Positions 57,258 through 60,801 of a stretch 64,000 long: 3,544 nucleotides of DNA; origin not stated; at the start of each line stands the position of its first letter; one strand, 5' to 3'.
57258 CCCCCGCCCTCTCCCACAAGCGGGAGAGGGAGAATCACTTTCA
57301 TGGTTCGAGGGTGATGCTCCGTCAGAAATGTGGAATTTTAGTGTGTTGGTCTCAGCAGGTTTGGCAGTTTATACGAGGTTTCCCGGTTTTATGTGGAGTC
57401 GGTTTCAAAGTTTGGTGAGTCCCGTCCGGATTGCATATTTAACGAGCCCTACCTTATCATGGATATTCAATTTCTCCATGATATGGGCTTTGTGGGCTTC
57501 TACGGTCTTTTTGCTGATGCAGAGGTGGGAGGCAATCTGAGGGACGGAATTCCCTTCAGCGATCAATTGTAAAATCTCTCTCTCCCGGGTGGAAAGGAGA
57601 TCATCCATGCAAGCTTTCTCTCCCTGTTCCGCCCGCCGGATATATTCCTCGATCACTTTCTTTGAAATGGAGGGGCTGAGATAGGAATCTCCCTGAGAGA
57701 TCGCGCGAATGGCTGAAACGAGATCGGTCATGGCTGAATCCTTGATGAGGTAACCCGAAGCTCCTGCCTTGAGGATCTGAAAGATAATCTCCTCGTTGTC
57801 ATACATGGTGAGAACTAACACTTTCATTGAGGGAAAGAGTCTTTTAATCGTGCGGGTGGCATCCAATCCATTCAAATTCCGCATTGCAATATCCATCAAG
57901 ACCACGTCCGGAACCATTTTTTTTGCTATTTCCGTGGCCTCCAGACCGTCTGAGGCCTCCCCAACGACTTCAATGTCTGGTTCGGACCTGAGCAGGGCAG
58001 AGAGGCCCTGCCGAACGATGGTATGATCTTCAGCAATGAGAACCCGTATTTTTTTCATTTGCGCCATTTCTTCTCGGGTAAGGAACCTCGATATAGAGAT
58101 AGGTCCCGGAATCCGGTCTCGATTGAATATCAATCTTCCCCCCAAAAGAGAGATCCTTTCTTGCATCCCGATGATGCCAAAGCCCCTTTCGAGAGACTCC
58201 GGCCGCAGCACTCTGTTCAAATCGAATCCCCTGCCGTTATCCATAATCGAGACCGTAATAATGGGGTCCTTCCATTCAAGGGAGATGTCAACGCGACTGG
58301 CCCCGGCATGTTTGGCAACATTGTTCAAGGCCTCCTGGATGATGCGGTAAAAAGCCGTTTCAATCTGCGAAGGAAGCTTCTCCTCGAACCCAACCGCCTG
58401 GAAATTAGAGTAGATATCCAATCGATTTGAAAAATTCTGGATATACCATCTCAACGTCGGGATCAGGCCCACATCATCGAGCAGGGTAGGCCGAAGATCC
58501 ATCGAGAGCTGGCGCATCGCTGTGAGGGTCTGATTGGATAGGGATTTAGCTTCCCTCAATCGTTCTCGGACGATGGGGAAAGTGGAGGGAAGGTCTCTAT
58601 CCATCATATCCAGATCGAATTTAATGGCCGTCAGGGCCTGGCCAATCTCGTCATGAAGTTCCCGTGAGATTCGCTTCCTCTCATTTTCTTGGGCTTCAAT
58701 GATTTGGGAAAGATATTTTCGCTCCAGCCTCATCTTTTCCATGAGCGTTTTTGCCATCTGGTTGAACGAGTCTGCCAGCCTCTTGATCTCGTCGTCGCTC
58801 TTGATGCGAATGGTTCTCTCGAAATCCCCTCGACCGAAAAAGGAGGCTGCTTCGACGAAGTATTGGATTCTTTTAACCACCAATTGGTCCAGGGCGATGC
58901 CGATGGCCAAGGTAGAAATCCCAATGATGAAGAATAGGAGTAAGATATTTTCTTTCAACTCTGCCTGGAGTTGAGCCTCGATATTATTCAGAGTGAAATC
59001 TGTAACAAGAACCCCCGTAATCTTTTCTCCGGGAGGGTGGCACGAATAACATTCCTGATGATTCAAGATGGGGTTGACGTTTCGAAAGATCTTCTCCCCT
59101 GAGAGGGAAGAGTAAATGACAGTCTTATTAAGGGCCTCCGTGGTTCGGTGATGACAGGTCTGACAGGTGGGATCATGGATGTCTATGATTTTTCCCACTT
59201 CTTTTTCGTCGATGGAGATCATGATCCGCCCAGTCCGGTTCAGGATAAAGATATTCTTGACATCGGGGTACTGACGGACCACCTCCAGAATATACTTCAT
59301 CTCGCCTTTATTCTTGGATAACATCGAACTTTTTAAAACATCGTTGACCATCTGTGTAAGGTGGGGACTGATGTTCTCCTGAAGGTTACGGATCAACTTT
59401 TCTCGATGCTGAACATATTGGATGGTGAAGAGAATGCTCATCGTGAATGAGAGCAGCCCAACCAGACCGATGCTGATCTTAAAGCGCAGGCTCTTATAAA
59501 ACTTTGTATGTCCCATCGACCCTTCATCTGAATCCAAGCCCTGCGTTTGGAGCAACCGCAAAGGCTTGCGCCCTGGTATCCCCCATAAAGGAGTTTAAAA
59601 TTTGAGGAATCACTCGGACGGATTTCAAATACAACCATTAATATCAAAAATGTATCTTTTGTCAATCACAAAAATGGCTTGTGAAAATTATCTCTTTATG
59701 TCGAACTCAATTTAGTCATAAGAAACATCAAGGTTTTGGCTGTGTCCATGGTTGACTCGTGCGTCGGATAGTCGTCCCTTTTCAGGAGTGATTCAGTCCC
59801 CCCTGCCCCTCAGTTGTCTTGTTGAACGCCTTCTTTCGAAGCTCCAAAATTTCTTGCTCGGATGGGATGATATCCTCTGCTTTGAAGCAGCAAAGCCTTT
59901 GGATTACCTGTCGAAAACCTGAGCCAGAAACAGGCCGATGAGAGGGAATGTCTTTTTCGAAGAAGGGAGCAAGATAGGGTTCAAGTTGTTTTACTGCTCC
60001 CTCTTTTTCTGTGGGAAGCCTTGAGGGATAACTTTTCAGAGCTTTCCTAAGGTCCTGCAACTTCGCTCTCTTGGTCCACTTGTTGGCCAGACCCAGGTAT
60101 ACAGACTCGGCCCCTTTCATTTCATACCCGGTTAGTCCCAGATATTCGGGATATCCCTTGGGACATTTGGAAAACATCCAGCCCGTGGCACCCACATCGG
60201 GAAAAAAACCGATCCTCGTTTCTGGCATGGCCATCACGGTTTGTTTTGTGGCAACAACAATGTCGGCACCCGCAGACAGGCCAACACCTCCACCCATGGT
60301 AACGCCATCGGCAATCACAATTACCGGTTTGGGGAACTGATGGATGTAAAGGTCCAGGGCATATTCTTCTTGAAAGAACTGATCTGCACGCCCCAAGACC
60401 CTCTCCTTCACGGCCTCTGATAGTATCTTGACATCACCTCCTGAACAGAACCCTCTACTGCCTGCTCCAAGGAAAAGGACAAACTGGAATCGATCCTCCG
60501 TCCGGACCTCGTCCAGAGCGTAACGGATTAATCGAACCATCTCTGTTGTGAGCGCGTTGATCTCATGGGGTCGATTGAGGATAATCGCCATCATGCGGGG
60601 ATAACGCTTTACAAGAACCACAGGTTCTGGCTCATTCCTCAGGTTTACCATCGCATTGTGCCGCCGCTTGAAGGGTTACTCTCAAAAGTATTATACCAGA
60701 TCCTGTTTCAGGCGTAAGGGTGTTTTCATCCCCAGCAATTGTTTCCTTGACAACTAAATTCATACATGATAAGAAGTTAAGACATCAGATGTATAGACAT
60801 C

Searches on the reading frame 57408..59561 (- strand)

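Call 63: search_protein_families(library=pfam, proteins=[window:57408-59561:-], max_evalue=0.00001)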
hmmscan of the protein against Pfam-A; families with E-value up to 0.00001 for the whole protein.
window:57408-59561:- (718 aa): 5 families
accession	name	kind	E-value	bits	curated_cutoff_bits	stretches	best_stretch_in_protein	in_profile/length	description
PF00072.30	Response_reg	-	6.4e-27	94.4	30.2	1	507-619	1-111/111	Response regulator receiver domain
PF00196.25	GerE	-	1.5e-20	73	23.5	1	655-710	2-57/57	Bacterial regulatory proteins, luxR family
PF07730.19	HisKA_3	-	2.9e-15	57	24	1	294-360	1-67/68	Histidine kinase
PF00672.30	HAMP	-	4.2e-09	37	25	1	228-273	6-51/53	HAMP domain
PF02518.31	HATPase_c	-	2.1e-08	35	26.4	1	401-479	3-93/111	Histidine kinase-, DNA gyrase B-, and HSP90-like ATPase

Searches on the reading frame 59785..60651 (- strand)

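Call 63: search_protein_families(library=pfam, proteins=[window:59785-60651:-], max_evalue=0.00001)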
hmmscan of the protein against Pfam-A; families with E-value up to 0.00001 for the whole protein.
window:59785-60651:- (289 aa): 2 families
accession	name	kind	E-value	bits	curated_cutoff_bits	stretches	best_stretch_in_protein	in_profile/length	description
PF16113.10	ECH_2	-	3.4e-69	234.3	27.2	1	22-254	3-226/335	Enoyl-CoA hydratase/isomerase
PF00378.25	ECH_1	-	2.4e-26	93.1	27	1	21-200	7-181/251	Enoyl-CoA hydratase/isomerase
